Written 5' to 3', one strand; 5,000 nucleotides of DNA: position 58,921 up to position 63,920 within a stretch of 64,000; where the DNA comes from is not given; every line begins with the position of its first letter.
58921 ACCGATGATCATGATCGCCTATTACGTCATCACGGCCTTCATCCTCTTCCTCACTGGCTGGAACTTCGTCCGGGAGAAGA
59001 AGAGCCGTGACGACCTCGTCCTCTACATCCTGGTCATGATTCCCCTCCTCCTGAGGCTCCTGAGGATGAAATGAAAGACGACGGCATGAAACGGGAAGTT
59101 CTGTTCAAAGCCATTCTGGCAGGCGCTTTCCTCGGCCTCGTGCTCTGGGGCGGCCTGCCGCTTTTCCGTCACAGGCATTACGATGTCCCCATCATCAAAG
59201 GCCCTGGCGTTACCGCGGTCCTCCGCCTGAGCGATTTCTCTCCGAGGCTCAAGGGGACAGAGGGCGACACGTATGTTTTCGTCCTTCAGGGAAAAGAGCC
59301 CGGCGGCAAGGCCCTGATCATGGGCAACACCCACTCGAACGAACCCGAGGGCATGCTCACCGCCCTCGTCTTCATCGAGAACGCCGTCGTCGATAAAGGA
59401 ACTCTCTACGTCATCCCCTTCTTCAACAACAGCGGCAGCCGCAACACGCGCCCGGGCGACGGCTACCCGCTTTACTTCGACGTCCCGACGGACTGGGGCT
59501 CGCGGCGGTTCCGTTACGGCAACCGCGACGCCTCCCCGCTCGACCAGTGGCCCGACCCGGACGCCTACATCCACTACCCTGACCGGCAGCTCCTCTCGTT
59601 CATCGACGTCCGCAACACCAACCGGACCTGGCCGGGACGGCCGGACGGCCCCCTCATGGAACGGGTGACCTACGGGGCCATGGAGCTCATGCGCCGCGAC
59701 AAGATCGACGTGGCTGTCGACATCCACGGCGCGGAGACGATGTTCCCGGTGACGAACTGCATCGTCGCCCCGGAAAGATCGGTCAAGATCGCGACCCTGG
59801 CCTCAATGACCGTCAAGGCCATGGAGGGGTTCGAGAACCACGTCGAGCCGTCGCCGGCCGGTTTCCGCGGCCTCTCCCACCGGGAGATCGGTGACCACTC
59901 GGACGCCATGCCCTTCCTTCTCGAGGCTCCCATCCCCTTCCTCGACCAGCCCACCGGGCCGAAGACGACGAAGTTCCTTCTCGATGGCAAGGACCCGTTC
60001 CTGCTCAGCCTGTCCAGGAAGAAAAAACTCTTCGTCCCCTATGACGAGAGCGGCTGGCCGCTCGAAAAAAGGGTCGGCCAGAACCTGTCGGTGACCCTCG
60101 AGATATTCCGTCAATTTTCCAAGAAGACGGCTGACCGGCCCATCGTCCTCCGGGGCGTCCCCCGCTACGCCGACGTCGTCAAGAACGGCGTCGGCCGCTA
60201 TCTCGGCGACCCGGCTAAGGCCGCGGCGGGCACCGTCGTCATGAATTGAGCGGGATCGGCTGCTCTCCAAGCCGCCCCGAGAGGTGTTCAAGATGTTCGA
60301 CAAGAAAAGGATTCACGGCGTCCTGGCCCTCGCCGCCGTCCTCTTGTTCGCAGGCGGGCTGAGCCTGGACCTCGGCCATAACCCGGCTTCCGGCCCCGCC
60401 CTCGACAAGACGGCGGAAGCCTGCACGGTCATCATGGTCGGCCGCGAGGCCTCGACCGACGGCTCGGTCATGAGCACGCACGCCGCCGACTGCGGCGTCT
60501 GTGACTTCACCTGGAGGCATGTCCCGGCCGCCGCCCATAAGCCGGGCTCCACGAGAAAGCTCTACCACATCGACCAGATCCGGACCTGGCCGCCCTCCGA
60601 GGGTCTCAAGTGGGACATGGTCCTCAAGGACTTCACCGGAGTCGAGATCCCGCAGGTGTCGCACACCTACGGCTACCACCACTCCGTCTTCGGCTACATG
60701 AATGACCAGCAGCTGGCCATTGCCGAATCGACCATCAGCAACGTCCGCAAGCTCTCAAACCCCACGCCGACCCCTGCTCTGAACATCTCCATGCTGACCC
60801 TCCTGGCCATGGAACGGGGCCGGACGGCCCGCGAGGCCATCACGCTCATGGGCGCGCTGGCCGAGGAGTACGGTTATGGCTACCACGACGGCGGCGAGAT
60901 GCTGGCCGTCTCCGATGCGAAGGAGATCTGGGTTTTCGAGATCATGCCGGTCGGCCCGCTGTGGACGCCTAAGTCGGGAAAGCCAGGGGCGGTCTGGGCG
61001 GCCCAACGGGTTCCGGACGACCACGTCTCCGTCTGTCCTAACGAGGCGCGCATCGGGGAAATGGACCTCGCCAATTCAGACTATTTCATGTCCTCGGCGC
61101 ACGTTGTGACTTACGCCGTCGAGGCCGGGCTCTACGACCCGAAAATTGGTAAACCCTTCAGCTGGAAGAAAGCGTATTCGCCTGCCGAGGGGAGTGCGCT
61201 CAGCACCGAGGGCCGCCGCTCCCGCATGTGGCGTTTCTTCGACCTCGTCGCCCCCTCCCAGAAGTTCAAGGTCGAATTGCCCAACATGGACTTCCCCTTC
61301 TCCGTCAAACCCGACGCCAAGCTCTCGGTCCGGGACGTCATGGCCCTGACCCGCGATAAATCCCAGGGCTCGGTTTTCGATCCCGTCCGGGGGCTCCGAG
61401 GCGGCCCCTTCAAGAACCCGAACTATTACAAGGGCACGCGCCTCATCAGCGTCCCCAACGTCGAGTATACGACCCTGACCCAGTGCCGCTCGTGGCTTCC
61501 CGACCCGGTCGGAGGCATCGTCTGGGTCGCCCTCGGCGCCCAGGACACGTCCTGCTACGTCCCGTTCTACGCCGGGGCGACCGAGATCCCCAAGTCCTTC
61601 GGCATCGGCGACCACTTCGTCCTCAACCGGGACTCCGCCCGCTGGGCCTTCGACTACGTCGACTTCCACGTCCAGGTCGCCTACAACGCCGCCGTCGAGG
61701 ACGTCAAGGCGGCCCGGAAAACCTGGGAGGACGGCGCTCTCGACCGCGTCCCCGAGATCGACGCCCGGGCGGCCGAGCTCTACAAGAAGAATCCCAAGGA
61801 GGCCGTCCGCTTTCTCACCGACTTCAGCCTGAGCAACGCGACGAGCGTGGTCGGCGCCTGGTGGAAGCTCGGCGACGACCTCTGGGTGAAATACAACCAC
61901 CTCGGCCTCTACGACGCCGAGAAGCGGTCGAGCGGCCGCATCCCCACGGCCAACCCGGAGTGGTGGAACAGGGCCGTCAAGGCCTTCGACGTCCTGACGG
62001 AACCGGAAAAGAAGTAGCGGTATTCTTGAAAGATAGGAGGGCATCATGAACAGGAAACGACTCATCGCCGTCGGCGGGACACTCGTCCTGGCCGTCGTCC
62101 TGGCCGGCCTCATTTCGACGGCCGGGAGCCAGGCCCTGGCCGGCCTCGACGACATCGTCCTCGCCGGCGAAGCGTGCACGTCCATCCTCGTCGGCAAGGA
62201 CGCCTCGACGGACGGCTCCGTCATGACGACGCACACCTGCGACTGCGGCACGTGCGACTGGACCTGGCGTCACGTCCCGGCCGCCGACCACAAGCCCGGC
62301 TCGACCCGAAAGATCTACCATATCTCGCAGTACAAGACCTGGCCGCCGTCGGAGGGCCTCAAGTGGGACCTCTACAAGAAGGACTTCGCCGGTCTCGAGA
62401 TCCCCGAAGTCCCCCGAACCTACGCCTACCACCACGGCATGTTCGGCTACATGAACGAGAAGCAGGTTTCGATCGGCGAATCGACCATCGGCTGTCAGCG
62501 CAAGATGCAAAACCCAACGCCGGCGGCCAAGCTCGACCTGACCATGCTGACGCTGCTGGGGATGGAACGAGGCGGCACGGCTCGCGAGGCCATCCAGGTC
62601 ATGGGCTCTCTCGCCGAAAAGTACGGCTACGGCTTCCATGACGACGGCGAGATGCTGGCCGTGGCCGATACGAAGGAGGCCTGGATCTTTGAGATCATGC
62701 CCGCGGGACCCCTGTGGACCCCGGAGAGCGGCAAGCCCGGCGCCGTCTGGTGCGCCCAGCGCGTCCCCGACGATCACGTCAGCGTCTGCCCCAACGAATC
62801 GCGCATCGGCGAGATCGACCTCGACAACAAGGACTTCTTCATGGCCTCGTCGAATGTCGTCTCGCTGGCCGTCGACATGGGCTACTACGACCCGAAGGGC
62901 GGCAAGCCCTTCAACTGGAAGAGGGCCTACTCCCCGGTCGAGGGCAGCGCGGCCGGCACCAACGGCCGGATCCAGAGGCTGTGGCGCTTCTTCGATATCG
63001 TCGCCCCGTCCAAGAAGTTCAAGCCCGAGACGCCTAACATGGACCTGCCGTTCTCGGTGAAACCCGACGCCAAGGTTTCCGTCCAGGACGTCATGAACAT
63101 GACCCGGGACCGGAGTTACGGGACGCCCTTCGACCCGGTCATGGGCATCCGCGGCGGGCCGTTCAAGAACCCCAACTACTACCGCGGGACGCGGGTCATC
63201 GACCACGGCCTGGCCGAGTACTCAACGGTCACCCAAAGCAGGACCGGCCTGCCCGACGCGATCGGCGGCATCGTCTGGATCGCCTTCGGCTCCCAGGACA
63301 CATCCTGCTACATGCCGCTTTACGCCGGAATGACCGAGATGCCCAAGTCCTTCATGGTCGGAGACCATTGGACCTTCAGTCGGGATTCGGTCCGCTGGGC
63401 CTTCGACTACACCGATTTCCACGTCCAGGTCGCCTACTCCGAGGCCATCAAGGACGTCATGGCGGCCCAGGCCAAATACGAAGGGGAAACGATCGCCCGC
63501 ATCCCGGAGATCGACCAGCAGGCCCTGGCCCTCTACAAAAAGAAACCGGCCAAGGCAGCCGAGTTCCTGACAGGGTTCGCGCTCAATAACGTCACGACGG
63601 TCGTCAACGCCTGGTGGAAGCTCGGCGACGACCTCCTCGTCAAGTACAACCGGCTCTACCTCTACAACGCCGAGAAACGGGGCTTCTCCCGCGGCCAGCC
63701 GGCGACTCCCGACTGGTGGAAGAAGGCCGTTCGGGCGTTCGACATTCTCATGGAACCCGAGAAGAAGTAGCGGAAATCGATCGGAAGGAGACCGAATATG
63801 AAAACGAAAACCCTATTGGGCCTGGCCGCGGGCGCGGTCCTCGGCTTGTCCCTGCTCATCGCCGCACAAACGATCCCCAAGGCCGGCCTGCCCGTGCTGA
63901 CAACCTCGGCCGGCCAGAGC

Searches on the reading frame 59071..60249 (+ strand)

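Call 11: search_protein_families(library=pfam, proteins=[window:59071-60249:+], max_evalue=0.001)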
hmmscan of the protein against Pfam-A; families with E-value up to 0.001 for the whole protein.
window:59071-60249:+ (392 aa): 1 family
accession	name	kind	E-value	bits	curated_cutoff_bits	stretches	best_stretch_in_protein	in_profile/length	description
PF24827.1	AstE_AspA_cat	-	0.00077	19.5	25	0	178-250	56-135/192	Succinylglutamate desuccinylase/Aspartoacylase catalytic domain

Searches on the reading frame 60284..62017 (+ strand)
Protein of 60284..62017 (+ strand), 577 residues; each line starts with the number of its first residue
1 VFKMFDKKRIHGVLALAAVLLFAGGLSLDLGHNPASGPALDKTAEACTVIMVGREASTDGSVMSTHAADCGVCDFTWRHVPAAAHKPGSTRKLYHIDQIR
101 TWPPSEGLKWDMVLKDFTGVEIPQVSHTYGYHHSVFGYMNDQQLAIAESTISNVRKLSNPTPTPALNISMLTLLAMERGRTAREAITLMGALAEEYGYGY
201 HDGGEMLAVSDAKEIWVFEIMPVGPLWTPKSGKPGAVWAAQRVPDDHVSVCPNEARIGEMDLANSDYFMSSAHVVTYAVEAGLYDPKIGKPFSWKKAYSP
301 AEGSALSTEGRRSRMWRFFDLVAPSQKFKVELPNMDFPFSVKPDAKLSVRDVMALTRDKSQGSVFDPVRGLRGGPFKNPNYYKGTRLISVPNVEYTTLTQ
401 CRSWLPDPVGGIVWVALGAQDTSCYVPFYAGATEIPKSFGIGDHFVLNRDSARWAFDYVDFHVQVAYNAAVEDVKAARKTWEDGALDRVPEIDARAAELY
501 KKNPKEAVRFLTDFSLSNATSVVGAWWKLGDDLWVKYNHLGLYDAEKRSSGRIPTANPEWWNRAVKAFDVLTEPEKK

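Call 11: search_protein_families(library=pfam, proteins=[window:60284-62017:+], max_evalue=0.001)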
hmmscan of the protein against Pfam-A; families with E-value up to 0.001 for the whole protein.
window:60284-62017:+ (577 aa): 1 family
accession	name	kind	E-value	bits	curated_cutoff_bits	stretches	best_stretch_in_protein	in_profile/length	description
PF03577.20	Peptidase_C69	-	1.7e-57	195.7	23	1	46-479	1-401/402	Peptidase family C69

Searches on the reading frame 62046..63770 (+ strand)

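Call 11: search_protein_families(library=pfam, proteins=[window:62046-63770:+], max_evalue=0.001)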
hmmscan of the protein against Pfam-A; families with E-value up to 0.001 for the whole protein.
window:62046-63770:+ (574 aa): 1 family
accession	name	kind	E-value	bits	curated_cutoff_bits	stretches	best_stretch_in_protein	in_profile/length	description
PF03577.20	Peptidase_C69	-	1.1e-58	199.6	23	1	43-475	1-400/402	Peptidase family C69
